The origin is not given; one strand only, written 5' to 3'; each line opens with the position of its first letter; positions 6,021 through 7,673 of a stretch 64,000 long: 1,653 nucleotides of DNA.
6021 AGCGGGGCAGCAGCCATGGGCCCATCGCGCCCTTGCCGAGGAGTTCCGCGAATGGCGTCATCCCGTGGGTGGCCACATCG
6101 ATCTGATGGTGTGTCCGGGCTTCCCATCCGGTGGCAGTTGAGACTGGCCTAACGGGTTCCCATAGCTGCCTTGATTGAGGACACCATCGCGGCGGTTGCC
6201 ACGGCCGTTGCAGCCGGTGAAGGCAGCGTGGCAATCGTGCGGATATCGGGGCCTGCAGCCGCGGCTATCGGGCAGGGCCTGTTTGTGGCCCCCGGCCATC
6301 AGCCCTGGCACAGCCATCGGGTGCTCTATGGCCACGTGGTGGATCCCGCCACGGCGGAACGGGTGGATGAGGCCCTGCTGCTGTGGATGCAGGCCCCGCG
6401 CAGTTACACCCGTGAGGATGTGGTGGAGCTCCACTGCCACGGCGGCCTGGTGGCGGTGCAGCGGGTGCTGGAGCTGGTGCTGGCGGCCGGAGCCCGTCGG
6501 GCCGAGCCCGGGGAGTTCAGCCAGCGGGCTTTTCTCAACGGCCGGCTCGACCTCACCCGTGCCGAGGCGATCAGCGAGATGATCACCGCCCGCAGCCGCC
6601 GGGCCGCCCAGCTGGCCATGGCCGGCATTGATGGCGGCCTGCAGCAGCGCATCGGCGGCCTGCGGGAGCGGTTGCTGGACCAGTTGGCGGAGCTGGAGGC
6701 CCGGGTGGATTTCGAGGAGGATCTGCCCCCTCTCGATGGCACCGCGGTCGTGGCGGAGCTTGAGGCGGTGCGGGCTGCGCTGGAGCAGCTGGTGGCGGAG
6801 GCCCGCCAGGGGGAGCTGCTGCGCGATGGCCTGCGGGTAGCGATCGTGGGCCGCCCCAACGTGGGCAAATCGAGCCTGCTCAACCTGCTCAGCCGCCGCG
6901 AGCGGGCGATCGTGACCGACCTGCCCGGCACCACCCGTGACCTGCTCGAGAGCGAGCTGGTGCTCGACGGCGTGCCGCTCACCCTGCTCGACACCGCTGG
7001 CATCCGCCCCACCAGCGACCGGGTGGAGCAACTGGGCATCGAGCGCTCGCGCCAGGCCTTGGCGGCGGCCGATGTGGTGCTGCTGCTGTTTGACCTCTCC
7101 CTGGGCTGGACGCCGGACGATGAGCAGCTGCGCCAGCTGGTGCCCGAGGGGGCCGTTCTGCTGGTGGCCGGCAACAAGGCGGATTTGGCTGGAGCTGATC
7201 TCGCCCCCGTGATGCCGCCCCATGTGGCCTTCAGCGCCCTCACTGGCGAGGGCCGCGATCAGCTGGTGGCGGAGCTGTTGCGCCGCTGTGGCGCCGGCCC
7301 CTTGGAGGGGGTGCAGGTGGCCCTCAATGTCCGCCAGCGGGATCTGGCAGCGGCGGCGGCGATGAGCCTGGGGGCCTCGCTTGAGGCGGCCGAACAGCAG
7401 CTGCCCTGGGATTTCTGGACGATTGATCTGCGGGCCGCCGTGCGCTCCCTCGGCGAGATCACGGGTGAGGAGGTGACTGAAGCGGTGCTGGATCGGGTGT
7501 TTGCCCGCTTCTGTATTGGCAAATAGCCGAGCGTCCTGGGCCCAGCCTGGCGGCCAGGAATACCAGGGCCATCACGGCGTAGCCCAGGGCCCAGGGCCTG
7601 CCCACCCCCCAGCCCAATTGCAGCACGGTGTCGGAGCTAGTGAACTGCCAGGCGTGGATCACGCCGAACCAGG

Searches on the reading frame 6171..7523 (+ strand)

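Call 30: search_protein_families(library=pfam, proteins=[window:6171-7523:+], max_evalue=0.001)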
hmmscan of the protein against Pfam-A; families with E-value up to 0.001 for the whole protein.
window:6171-7523:+ (451 aa): 5 families
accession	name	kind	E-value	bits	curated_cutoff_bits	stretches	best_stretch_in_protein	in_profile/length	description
PF12631.12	MnmE_helical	-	3e-50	171.7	40.1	1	128-448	1-211/211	MnmE helical domain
PF10396.14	TrmE_N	-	5.3e-41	140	29.8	1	5-125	1-117/117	GTP-binding protein TrmE N-terminus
PF01926.29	MMR_HSR1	-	5e-26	91.5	21.9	1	222-325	1-101/113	50S ribosome-binding GTPase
PF02421.24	FeoB_N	-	1.3e-06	28.5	27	1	222-292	2-71/156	Ferrous iron transport protein B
PF00350.29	Dynamin_N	-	0.00094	19.7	27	0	223-254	1-32/168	Dynamin family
